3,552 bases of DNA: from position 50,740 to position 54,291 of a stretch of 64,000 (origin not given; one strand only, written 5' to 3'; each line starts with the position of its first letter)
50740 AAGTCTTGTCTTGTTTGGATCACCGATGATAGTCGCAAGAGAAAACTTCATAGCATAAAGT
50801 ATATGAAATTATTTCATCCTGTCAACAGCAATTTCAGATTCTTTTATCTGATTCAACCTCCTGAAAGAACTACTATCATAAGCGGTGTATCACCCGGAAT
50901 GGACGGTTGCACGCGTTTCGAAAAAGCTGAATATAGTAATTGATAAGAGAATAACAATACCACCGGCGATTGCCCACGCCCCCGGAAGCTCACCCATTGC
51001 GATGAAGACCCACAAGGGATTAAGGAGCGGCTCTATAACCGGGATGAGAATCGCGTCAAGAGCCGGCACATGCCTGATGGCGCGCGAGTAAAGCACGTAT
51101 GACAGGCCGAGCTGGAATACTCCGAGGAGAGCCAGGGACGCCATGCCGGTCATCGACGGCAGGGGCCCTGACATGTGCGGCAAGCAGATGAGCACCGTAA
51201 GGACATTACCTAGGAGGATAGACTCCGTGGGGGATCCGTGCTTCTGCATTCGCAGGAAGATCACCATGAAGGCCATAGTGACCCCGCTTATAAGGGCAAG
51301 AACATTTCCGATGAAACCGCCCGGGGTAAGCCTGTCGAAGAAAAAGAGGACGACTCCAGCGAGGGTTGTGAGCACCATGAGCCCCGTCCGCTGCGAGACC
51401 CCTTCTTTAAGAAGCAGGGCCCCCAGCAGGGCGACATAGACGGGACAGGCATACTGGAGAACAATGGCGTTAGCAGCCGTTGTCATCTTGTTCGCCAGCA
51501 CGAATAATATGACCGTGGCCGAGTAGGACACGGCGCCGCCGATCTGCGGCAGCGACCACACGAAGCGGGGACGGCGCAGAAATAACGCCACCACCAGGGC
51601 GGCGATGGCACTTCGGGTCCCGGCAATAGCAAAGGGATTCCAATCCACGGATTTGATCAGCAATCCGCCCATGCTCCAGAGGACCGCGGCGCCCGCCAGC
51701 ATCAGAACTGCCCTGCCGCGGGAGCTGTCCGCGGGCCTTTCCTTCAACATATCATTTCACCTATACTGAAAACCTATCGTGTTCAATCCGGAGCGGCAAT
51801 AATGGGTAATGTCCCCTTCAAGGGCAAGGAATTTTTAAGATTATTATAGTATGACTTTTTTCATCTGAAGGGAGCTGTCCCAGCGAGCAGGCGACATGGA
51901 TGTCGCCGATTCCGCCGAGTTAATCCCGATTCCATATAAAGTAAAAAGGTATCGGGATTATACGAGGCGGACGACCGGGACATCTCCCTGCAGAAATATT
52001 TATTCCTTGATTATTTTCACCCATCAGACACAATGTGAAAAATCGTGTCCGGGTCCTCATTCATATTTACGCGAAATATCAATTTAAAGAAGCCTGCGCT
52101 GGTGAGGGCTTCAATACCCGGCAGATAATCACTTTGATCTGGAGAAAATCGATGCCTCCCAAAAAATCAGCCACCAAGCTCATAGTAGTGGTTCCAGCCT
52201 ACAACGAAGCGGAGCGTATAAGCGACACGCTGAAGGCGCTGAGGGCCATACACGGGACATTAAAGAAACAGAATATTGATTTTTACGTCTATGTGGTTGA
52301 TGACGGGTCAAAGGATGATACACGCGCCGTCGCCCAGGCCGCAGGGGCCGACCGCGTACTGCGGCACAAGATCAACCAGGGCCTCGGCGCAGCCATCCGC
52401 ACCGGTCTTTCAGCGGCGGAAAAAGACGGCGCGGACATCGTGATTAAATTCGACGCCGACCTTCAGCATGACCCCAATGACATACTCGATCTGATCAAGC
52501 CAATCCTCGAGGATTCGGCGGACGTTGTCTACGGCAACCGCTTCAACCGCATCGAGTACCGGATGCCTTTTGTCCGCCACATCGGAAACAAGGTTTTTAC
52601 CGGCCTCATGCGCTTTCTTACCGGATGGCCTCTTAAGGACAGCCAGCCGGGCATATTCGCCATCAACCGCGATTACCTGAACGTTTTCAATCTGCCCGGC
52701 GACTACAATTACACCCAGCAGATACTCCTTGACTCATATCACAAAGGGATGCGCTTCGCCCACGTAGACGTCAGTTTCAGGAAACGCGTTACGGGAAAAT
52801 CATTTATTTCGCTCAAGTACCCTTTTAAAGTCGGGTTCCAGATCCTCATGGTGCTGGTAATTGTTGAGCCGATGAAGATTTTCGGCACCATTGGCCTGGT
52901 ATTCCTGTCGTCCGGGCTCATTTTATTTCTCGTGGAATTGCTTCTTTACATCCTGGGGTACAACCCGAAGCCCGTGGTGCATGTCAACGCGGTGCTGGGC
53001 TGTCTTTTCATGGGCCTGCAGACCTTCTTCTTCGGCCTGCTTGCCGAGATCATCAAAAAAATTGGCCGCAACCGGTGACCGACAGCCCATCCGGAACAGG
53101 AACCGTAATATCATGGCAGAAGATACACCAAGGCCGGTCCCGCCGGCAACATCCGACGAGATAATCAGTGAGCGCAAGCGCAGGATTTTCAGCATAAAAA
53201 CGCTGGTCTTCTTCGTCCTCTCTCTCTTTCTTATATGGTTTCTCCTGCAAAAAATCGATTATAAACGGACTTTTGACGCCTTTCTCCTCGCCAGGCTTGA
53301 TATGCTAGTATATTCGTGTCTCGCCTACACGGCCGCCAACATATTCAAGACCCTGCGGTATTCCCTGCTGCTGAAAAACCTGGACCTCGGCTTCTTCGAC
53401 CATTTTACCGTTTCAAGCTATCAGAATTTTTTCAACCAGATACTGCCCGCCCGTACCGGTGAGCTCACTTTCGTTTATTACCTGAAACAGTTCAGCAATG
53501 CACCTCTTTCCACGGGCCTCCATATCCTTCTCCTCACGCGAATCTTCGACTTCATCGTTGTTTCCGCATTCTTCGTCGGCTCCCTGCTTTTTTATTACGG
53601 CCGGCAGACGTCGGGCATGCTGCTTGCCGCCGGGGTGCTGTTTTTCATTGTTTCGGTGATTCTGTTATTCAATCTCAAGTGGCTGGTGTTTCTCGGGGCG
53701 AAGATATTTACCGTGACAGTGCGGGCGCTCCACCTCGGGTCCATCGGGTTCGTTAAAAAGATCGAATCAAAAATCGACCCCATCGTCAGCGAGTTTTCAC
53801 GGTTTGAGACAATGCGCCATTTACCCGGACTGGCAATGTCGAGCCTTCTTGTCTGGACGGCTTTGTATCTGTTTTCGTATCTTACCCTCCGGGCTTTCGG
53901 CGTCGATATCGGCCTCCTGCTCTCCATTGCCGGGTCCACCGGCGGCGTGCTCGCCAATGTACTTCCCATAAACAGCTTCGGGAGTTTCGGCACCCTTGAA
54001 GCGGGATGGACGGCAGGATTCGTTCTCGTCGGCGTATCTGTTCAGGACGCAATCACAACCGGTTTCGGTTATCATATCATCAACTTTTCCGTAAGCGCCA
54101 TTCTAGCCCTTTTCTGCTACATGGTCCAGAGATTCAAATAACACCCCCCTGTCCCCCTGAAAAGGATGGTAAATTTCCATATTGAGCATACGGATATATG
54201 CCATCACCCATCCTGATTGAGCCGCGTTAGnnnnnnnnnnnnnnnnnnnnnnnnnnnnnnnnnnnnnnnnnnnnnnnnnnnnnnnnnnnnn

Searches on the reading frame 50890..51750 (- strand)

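Call 19: search_protein_families(library=pfam, proteins=[window:50890-51750:-], max_evalue=0.001)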
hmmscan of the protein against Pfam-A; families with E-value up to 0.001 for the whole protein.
window:50890-51750:- (286 aa): 1 family
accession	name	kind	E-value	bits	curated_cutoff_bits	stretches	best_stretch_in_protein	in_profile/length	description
PF00892.27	EamA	-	5.7e-22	78.9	28.2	2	14-137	3-134/135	EamA-like transporter family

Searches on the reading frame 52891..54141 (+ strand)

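Call 19: search_protein_families(library=pfam, proteins=[window:52891-54141:+], max_evalue=0.001)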
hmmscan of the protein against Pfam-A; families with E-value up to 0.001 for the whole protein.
window:52891-54141:+ (416 aa): 1 family
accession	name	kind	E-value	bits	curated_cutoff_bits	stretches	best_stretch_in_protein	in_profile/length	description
PF03706.18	LPG_synthase_TM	-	4.5e-31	108.9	33.4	1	108-405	5-301/302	Lysylphosphatidylglycerol synthase TM region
